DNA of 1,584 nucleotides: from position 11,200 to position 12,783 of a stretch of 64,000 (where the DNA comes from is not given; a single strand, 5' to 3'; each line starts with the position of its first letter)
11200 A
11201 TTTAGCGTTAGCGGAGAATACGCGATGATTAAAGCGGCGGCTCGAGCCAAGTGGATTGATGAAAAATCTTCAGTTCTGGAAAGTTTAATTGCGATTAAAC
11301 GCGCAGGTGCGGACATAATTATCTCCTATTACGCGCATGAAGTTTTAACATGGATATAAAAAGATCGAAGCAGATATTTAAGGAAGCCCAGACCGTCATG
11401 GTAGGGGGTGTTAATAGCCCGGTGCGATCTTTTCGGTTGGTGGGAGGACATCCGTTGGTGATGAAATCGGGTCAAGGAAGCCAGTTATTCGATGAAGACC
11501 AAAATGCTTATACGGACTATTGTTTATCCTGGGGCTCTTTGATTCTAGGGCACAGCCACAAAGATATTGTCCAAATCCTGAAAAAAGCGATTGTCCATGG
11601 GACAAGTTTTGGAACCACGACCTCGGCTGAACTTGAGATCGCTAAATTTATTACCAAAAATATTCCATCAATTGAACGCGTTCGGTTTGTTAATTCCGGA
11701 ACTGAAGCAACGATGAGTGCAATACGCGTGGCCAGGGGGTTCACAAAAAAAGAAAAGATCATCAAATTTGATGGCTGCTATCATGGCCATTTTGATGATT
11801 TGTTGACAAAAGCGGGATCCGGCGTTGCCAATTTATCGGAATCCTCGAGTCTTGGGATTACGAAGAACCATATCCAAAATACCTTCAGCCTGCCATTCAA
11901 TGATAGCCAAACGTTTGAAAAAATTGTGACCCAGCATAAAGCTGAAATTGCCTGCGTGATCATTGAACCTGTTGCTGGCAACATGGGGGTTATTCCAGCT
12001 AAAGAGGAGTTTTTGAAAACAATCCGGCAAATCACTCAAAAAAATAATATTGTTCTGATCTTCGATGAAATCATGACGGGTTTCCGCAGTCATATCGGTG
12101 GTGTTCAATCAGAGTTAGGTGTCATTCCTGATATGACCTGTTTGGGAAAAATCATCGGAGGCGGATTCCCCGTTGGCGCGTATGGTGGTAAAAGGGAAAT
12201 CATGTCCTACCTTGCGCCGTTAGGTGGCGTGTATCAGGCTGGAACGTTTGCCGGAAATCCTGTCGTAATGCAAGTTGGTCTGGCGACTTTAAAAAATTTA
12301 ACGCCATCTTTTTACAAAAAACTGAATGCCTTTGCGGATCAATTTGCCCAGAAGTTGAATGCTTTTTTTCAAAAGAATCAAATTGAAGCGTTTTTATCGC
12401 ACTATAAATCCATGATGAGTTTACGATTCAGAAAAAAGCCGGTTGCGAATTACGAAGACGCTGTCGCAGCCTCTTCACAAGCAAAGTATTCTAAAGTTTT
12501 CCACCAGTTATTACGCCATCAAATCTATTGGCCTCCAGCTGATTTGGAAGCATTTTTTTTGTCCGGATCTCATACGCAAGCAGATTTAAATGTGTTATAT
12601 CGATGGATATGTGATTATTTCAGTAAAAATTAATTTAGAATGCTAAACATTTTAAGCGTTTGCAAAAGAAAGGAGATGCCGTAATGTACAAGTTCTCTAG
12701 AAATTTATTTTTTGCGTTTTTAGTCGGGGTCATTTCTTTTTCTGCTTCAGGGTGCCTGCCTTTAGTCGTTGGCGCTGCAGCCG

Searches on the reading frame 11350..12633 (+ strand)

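Call 20: search_protein_families(library=pfam, proteins=[window:11350-12633:+], max_evalue=0.001)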
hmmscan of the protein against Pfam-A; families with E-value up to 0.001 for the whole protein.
window:11350-12633:+ (427 aa): 2 families
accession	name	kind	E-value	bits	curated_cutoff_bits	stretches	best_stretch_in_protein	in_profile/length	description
PF00202.27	Aminotran_3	-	2.1e-69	234.6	30.5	1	35-344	10-335/403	Aminotransferase class-III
PF00155.27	Aminotran_1_2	-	3.1e-05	23.8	19.7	1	91-248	45-194/361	Aminotransferase class I and II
